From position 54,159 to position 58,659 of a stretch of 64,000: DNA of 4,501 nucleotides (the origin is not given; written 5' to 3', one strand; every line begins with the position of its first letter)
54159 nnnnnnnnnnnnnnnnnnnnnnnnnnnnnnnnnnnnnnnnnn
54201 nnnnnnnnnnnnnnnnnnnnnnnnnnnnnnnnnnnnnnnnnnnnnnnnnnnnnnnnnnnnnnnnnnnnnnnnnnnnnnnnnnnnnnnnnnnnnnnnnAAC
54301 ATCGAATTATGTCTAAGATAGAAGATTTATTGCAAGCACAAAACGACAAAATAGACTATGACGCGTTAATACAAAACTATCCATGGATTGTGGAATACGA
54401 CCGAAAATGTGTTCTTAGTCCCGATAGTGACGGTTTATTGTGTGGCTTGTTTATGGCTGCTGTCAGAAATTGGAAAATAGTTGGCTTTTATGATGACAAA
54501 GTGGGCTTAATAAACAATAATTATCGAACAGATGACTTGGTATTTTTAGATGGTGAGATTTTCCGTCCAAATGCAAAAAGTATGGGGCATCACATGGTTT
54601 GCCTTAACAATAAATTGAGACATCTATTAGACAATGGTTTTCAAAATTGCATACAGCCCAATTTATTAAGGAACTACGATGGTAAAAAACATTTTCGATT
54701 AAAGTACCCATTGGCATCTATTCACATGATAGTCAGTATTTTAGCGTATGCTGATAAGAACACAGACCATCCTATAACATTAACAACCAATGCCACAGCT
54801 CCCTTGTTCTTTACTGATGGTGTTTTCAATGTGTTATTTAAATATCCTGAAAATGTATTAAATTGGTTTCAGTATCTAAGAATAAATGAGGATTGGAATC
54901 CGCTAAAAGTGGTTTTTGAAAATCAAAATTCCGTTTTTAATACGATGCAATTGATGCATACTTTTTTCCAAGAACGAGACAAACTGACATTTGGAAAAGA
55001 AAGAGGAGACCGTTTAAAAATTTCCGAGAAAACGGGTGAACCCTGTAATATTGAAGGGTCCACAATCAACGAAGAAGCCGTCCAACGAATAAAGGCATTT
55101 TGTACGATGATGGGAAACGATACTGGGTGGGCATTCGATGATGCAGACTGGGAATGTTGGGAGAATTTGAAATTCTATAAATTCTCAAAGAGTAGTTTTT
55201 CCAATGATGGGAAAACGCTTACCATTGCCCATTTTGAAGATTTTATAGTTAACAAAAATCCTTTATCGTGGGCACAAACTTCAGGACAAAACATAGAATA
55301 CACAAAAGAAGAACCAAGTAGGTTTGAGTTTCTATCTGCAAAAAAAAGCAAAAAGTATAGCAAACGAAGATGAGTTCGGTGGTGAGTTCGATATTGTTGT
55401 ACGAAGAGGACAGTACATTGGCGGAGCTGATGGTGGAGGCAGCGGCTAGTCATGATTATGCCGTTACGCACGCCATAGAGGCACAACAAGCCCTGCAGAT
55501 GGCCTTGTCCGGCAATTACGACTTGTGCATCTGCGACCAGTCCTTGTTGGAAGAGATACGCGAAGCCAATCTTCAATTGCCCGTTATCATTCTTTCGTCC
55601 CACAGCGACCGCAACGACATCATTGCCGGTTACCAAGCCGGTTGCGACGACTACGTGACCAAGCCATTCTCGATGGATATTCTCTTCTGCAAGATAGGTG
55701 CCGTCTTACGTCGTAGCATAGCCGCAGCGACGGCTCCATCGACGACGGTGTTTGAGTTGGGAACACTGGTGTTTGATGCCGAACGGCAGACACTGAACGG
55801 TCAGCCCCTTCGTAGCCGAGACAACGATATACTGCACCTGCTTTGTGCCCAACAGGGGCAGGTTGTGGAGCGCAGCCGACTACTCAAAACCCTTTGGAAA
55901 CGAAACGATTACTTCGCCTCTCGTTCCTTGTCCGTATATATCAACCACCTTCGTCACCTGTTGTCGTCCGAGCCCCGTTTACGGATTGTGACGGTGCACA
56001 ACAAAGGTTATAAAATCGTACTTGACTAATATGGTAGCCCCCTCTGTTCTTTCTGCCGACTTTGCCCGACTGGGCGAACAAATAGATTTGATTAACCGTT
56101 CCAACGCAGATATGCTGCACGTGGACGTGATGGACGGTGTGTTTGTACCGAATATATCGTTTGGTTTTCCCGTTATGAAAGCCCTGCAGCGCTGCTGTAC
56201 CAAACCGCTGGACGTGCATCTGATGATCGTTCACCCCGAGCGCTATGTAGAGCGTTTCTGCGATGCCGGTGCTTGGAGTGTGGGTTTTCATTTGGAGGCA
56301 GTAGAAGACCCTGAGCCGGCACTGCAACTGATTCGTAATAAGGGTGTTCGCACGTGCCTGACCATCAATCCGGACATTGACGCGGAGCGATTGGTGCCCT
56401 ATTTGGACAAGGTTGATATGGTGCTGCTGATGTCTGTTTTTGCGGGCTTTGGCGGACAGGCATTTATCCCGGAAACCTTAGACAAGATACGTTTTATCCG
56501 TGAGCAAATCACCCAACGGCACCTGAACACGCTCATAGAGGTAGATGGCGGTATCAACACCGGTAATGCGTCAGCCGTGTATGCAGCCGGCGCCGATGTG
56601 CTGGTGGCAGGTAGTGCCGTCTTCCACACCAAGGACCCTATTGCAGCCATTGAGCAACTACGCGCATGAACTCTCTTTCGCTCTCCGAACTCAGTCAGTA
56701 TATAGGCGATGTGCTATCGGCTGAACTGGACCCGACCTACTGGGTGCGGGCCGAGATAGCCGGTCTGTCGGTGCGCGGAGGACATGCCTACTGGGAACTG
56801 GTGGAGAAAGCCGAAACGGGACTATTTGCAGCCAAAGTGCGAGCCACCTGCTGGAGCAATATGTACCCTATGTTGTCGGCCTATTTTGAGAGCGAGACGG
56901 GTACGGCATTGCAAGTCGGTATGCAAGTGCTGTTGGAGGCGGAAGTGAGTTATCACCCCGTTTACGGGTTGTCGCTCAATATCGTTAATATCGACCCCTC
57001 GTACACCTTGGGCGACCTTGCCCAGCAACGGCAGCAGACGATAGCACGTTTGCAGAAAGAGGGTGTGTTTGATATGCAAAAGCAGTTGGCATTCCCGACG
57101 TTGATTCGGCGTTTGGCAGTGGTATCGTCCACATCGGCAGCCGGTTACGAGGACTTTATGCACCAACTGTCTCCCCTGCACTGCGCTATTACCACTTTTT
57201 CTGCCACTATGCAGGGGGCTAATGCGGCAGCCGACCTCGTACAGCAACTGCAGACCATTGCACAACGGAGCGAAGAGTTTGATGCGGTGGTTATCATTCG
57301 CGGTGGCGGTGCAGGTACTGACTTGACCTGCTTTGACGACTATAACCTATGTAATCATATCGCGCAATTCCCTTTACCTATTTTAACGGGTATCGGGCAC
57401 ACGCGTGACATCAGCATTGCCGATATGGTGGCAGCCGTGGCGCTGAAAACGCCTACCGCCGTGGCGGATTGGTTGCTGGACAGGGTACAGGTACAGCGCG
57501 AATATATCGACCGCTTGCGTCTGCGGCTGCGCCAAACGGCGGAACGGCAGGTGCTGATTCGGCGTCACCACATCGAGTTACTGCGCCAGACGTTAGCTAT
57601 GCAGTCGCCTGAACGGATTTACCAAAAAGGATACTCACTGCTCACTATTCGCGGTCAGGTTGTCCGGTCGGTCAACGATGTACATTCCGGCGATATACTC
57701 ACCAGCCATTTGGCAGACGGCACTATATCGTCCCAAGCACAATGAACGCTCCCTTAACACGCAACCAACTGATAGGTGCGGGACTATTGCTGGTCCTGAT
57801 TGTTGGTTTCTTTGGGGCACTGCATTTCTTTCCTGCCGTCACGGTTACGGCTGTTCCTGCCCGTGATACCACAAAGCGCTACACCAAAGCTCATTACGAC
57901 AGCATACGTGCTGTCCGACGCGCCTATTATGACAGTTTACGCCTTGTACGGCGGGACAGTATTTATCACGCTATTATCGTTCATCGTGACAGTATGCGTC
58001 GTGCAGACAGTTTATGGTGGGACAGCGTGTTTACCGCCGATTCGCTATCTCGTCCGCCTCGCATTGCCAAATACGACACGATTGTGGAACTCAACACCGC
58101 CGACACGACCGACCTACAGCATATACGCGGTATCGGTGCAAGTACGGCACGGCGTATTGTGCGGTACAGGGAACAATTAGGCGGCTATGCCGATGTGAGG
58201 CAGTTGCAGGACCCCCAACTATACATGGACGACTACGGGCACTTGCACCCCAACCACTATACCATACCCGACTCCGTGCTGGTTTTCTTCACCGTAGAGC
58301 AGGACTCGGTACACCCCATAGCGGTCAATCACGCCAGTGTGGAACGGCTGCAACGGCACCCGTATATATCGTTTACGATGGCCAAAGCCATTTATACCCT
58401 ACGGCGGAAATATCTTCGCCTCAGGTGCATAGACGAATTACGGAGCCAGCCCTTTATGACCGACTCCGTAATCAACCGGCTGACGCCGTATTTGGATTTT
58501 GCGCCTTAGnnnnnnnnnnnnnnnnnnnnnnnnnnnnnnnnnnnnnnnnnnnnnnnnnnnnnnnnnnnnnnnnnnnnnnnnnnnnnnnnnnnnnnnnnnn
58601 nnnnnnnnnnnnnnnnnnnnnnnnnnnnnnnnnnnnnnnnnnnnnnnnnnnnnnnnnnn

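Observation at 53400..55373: AT-rich two-gene island: SPPY methyltransferase plus an unassignable 354-aa partner, coupled to an orphan response regulator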

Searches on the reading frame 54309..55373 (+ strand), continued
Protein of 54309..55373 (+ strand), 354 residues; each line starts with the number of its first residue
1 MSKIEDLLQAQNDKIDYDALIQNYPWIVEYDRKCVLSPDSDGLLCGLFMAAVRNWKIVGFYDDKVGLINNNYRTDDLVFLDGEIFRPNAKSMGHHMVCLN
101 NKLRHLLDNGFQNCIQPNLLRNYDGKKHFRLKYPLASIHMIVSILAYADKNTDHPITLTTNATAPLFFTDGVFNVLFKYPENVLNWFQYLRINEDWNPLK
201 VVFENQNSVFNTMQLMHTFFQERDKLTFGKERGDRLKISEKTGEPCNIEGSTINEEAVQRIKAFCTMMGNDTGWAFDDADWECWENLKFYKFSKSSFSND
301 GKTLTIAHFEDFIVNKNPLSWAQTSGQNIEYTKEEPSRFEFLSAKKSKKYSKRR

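Call 90: search_dna_similar(query=window:54309-55370:+, collection=phages, mode=protein, max_rows=12)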
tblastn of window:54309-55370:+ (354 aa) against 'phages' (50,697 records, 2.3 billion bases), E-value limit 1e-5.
No match.

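Call 91: search_protein_families(library=phrogs, proteins=[window:54309-55370:+], max_evalue=0.01)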
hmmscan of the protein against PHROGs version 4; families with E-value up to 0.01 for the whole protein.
window:54309-55370:+ (354 aa): 0 families

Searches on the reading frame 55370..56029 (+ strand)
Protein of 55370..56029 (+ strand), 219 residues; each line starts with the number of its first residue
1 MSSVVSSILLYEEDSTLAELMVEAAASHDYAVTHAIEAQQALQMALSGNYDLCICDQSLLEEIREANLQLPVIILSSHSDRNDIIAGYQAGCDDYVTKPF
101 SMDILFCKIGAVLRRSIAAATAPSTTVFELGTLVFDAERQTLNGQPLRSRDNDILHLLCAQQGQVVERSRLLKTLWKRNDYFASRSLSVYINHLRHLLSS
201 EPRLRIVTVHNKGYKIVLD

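Call 3: search_protein_families(library=pfam, proteins=[window:55370-56029:+], max_evalue=1)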
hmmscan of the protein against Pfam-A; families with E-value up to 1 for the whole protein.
window:55370-56029:+ (219 aa): 3 families
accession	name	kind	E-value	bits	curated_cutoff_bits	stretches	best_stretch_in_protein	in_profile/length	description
PF00486.34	Trans_reg_C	-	6.3e-16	58.7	26.2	1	147-215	6-76/77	Transcriptional regulatory protein, C terminal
PF00072.30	Response_reg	-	1.1e-15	58.2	30.2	1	8-105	1-106/111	Response regulator receiver domain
PF23198.2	PDE8A_N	-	0.052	13.9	29.6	1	8-57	13-62/147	PDE8A-like, N-terminal domain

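Call 4: search_protein_families(library=ncbifam, proteins=[window:55370-56029:+], max_evalue=1)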
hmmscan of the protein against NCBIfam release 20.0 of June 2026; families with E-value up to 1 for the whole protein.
window:55370-56029:+ (219 aa): 77 families (the best 25 are shown)
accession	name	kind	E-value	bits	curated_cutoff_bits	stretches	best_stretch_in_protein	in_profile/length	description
NF051850.1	RespRegRprY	equivalog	1.2e-47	162.3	370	1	7-217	6-227/234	response regulator transcription factor RprY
TIGR02154.1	PhoB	equivalog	3.3e-30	105.1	296.2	1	6-216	3-225/226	phosphate regulon transcriptional regulator PhoB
NF053854.1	RespRegPhoBBctds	equivalog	1.2e-28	100.1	270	1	8-215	1-223/225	two-component system response regulator PhoB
NF041733.1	resp_reg_CseB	equivalog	5.7e-26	91.3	350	1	7-216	2-226/228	two-component system response regulator CseB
NF012023.0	PRK15479.1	equivalog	3.9e-25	88.7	337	1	8-216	3-217/224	transcriptional regulator TctD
NF007928.2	PRK10643.1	equivalog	1.5e-24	86.9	330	1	8-215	3-215/216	two-component system response regulator PmrA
NF040689.1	MtrAB_MtrA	equivalog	7e-24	84.4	300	1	8-216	1-218/219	MtrAB system response regulator MtrA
NF045944.1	ResRegRpaBCyano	equivalog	8.5e-24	84.2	330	1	20-215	12-226/229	response regulator transcription factor RpaB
NF045991.1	RespRegCtrARhodob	equivalog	1.4e-23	83.8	350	1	8-215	3-220/224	response regulator transcription factor CtrA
NF041734.1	resp_reg_RppA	equivalog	5.6e-23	81.5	250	1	8-216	3-227/229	two-component system response regulator RppA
NF033117.2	vanR_ACDEGLN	exception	1.1e-21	77.5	350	1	8-216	1-225/226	VanR-ABDEGLN family response regulator transcription factor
TIGR01387.1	cztR_silR_copR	subfamily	4.9e-21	75.4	279.2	1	8-215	1-217/218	heavy metal response regulator transcription factor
NF007005.1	PRK09468.1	equivalog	1e-20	74.2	331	1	6-217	4-232/237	osmolarity response regulator transcription factor OmpR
NF008296.0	PRK11083.1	equivalog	1.6e-20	73.5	273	1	6-199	4-206/228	two-component system response regulator CreB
NF040534.1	resp_reg_YycF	equivalog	3.3e-20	72.4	340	1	8-214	3-225/231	response regulator YycF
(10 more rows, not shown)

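Call 71: find_encoding_contigs(protein=window:55370-56026:+, flank=5000, max_places=6)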
Protein window:55370-56026:+ (219 aa): 2 contigs read that carry it; 2 places shown.
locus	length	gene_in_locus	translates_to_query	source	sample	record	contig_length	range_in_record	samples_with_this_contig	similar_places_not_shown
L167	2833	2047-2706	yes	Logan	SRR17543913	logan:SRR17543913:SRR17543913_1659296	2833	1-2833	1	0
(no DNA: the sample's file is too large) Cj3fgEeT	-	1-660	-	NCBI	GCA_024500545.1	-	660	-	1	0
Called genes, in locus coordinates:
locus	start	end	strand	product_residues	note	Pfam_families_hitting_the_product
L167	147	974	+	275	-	PF08241:Methyltransf_11 (faint), PF13649:Methyltransf_25 (faint), PF13847:Methyltransf_31 (faint), PF01170:UPF0020 (faint), PF01555:N6_N4_Mtase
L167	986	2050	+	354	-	-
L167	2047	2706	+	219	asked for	PF00072:Response_reg, PF00486:Trans_reg_C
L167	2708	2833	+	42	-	?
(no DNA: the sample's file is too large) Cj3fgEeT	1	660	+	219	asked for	PF00072:Response_reg, PF00486:Trans_reg_C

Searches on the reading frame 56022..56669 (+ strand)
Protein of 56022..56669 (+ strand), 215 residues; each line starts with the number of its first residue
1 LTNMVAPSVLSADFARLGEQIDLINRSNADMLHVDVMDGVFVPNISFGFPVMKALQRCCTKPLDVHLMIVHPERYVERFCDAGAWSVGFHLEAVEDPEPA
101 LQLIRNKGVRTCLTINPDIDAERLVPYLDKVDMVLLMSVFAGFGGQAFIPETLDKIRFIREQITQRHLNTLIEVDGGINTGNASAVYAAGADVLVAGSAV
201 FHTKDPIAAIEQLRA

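Call 85: search_protein_families(library=pfam, proteins=[window:56022-56669:+], max_evalue=0.00001)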
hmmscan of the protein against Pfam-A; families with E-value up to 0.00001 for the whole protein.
window:56022-56669:+ (215 aa): 1 family
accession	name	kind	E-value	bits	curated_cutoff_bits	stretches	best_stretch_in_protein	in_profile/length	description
PF00834.25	Ribul_P_3_epim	-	7.1e-70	234.9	21.1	1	5-201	2-198/198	Ribulose-phosphate 3 epimerase family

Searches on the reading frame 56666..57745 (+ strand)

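Call 85: search_protein_families(library=pfam, proteins=[window:56666-57745:+], max_evalue=0.00001)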
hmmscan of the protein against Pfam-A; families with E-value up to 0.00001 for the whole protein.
window:56666-57745:+ (359 aa): 2 families
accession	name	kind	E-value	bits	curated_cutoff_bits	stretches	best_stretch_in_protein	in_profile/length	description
PF02601.20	Exonuc_VII_L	-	9e-60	203.2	35.9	2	134-296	1-164/315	Exonuclease VII, large subunit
PF13742.12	tRNA_anti_2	-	1.1e-16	61.3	27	1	4-109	1-94/95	OB-fold nucleic acid binding domain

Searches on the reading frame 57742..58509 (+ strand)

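Call 85: search_protein_families(library=pfam, proteins=[window:57742-58509:+], max_evalue=0.00001)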
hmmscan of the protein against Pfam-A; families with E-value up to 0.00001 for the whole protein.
window:57742-58509:+ (255 aa): 1 family
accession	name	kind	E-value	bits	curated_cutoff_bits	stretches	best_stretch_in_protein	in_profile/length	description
PF12836.13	HHH_3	-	5.9e-23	81.2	27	2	114-157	5-48/65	Helix-hairpin-helix motif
